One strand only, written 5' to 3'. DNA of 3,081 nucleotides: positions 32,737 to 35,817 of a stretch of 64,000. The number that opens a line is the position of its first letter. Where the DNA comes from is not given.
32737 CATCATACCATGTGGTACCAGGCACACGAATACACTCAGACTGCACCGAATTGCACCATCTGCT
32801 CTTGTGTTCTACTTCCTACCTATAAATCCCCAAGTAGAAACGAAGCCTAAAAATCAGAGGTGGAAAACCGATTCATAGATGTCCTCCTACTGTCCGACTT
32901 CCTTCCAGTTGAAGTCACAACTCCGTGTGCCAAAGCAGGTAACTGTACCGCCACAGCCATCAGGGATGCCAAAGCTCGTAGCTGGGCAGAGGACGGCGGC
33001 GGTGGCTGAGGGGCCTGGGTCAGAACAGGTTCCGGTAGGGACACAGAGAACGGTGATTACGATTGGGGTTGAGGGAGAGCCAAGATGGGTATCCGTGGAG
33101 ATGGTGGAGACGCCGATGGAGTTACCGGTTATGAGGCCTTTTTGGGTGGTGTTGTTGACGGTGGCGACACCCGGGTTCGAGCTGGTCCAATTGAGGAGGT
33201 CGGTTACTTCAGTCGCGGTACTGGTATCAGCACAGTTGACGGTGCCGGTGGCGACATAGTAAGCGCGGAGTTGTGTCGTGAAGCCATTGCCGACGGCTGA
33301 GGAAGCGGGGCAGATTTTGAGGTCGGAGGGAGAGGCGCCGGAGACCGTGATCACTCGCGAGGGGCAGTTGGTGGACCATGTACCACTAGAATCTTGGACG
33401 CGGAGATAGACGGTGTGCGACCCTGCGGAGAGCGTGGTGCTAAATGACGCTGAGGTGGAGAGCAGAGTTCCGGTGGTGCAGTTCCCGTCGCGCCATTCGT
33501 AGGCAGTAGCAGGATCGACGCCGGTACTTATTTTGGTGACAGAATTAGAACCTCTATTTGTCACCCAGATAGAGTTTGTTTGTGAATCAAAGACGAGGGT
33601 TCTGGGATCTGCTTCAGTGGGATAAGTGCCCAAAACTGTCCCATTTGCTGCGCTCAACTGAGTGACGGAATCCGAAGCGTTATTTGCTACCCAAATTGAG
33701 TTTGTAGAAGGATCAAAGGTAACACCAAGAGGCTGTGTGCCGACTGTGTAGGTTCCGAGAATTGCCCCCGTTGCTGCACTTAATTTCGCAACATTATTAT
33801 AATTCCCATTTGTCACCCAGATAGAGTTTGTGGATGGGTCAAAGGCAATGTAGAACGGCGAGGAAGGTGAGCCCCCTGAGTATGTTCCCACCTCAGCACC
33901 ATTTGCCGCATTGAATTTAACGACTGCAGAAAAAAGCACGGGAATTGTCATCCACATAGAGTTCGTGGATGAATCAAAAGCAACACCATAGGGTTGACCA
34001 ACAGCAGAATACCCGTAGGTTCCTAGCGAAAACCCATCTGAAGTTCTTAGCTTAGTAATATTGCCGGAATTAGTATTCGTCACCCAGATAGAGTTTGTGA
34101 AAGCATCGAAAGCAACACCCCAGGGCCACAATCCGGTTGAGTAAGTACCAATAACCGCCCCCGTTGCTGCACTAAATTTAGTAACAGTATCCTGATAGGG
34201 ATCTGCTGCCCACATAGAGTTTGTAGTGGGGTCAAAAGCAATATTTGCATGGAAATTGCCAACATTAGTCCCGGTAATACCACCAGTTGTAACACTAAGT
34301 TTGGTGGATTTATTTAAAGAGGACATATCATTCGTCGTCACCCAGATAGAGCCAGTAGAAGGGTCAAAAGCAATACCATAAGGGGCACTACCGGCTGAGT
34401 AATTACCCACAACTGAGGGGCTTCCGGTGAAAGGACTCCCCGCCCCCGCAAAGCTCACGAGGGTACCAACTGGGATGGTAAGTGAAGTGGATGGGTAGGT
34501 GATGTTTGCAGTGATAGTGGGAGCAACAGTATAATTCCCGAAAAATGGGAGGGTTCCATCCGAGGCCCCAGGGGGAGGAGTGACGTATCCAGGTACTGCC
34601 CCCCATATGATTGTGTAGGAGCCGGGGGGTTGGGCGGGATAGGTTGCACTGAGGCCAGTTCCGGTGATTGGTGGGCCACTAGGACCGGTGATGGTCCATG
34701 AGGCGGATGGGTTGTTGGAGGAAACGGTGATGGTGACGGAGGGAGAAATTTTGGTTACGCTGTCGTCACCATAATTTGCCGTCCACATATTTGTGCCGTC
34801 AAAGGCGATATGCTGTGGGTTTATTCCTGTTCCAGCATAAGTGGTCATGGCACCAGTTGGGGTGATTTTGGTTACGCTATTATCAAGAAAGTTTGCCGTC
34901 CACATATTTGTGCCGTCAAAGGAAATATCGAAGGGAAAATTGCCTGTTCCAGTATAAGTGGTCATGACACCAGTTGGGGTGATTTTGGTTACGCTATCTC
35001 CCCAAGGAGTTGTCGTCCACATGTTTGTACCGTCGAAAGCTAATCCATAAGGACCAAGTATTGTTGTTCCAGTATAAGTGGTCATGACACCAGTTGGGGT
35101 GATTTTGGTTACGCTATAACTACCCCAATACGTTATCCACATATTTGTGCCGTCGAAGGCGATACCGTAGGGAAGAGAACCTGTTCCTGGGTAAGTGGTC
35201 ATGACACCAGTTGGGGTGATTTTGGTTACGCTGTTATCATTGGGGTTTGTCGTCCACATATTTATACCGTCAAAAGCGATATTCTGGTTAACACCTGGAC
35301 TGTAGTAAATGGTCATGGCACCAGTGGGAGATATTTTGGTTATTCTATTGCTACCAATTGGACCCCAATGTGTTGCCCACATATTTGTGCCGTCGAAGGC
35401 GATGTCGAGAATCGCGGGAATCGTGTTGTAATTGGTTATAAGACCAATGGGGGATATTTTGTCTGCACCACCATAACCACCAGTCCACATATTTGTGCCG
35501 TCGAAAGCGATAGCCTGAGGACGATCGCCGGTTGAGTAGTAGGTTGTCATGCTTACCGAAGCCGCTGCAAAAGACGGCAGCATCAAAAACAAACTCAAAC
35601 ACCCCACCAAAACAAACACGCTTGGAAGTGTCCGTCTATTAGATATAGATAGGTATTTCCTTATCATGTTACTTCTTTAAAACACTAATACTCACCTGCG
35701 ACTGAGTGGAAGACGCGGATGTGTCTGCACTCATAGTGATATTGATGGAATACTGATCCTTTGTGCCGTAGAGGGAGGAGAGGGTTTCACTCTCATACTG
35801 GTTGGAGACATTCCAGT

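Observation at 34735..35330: Near-identical 114-bp tandem repeats inside a 926-aa double beta-propeller surface protein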

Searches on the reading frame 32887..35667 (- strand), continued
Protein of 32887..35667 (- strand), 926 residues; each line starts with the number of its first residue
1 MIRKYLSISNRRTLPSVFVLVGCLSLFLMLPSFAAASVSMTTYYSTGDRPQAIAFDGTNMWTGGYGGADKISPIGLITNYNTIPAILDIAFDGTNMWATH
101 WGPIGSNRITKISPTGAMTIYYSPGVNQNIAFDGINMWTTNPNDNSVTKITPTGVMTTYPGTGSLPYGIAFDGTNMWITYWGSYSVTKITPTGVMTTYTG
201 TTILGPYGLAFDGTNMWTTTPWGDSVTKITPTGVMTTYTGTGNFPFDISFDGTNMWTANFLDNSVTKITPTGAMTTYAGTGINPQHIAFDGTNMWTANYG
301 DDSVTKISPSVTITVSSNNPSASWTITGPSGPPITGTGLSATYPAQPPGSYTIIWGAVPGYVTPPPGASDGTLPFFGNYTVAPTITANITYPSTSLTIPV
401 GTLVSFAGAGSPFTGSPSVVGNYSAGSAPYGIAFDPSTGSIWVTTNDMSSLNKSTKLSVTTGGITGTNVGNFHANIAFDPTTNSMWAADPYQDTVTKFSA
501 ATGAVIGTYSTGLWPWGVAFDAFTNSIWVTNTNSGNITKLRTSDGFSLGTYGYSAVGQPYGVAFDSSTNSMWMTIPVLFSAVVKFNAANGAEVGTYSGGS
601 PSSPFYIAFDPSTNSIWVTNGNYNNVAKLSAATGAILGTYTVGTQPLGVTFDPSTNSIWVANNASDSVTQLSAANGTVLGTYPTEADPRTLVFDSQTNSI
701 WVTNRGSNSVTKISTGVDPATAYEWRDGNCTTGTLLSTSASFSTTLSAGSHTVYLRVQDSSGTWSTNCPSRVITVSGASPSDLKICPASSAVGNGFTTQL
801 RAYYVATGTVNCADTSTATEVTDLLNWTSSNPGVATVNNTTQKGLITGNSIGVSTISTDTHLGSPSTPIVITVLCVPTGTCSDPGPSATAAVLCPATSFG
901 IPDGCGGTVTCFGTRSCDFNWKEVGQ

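Call 53: find_related_loci(query=window:32887-35667:-, collection=metagenome_contigs, flank=4000)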
Query window:32887-35667:- (926 aa) in metagenome_contigs; peptide patterns used: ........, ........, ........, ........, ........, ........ (x = any residue, [..] = any of these).
49 stretches matched a pattern; 12 encode a relative of the query (tblastn E <= 1e-3); 12 distinct loci.
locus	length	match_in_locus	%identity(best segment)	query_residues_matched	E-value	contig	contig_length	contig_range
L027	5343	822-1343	54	746-924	2e-41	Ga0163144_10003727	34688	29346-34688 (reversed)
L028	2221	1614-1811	61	711-775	1e-18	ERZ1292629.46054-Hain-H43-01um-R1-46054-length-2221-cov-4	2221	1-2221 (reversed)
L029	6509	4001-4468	34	770-924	1e-12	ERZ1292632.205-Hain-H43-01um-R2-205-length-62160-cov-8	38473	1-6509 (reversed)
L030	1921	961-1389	36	783-924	1e-10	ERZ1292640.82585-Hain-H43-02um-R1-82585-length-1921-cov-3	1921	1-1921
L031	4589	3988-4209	43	846-924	5e-10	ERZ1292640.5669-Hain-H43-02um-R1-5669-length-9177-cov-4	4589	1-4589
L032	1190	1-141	52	875-924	1e-9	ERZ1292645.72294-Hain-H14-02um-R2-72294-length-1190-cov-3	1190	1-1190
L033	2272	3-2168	52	873-925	2e-9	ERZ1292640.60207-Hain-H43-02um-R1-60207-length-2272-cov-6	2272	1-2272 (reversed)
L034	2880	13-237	40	845-924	2e-8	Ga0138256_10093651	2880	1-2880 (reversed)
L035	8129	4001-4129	56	886-926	7e-8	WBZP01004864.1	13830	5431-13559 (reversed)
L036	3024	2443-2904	28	775-924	1e-6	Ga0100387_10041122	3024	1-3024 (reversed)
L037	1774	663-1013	28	799-925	3e-6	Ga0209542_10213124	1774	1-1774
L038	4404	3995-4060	73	903-924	3e-5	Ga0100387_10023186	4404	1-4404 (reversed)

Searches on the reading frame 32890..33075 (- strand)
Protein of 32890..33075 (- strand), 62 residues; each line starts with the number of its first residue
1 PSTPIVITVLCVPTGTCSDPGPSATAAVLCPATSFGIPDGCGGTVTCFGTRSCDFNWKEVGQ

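Call 50: find_homologous_proteins(query=window:32890-33057:-, max_evalue=0.001)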
Query seq(56 aa): no candidate shares three 5-residue words with the query. No homologue found.

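Call 74: search_protein_representatives(protein=window:32890-33075:-)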
Query: 62 residues. Proteins with E-value up to 0.001 (for the whole library): 81; up to 1e-10: 16; up to 1e-30: 1. The best 81 are listed.
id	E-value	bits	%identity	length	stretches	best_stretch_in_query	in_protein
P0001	1.2e-32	126.5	100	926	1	1-62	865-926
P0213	3.1e-17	77.8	60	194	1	2-61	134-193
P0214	3.8e-15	71.2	68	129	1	6-62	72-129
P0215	4.1e-15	71.1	60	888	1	1-62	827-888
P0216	5.2e-15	70.8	66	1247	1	7-62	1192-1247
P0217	8.3e-15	70.1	60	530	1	1-62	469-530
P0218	4.8e-14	67.7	70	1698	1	7-62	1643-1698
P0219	1.2e-13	66.5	64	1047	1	5-62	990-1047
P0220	1.5e-13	66.1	56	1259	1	1-62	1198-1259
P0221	2.5e-13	65.5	60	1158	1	2-61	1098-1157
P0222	9.5e-13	63.6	58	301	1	3-62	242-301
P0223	2.2e-12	62.5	56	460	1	6-62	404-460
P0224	1.5e-11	59.8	60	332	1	4-61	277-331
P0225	2.5e-11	59.1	62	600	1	7-62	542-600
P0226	2.7e-11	59.0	53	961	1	4-61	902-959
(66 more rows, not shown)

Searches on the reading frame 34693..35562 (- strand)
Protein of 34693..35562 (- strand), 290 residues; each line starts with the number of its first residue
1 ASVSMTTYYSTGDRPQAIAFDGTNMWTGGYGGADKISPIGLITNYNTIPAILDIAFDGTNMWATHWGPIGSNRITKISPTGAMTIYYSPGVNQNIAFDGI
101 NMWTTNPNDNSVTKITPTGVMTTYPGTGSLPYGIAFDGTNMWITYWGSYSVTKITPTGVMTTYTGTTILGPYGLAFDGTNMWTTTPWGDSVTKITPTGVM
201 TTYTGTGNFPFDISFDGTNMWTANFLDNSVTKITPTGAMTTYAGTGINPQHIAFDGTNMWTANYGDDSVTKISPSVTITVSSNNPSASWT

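Call 47: search_solved_structures(query=window:34693-35562:-, max_evalue=0.01, show_alignments=2)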
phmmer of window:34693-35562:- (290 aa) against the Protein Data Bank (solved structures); distinct sequences matched with E-value up to 0.01: 4.
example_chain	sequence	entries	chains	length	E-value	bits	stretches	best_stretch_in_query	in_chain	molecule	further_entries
2z2n_A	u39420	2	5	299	1.2e-14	57.5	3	99-242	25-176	virginiamycin B lyase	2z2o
2z2p_A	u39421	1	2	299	1.9e-13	53.6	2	42-242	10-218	Virginiamycin B lyase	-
7awz_A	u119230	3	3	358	8.1e-05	25.3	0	84-225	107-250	Scone-E | SconeE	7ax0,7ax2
7awy_A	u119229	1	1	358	0.0046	19.5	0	119-235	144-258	Scone-R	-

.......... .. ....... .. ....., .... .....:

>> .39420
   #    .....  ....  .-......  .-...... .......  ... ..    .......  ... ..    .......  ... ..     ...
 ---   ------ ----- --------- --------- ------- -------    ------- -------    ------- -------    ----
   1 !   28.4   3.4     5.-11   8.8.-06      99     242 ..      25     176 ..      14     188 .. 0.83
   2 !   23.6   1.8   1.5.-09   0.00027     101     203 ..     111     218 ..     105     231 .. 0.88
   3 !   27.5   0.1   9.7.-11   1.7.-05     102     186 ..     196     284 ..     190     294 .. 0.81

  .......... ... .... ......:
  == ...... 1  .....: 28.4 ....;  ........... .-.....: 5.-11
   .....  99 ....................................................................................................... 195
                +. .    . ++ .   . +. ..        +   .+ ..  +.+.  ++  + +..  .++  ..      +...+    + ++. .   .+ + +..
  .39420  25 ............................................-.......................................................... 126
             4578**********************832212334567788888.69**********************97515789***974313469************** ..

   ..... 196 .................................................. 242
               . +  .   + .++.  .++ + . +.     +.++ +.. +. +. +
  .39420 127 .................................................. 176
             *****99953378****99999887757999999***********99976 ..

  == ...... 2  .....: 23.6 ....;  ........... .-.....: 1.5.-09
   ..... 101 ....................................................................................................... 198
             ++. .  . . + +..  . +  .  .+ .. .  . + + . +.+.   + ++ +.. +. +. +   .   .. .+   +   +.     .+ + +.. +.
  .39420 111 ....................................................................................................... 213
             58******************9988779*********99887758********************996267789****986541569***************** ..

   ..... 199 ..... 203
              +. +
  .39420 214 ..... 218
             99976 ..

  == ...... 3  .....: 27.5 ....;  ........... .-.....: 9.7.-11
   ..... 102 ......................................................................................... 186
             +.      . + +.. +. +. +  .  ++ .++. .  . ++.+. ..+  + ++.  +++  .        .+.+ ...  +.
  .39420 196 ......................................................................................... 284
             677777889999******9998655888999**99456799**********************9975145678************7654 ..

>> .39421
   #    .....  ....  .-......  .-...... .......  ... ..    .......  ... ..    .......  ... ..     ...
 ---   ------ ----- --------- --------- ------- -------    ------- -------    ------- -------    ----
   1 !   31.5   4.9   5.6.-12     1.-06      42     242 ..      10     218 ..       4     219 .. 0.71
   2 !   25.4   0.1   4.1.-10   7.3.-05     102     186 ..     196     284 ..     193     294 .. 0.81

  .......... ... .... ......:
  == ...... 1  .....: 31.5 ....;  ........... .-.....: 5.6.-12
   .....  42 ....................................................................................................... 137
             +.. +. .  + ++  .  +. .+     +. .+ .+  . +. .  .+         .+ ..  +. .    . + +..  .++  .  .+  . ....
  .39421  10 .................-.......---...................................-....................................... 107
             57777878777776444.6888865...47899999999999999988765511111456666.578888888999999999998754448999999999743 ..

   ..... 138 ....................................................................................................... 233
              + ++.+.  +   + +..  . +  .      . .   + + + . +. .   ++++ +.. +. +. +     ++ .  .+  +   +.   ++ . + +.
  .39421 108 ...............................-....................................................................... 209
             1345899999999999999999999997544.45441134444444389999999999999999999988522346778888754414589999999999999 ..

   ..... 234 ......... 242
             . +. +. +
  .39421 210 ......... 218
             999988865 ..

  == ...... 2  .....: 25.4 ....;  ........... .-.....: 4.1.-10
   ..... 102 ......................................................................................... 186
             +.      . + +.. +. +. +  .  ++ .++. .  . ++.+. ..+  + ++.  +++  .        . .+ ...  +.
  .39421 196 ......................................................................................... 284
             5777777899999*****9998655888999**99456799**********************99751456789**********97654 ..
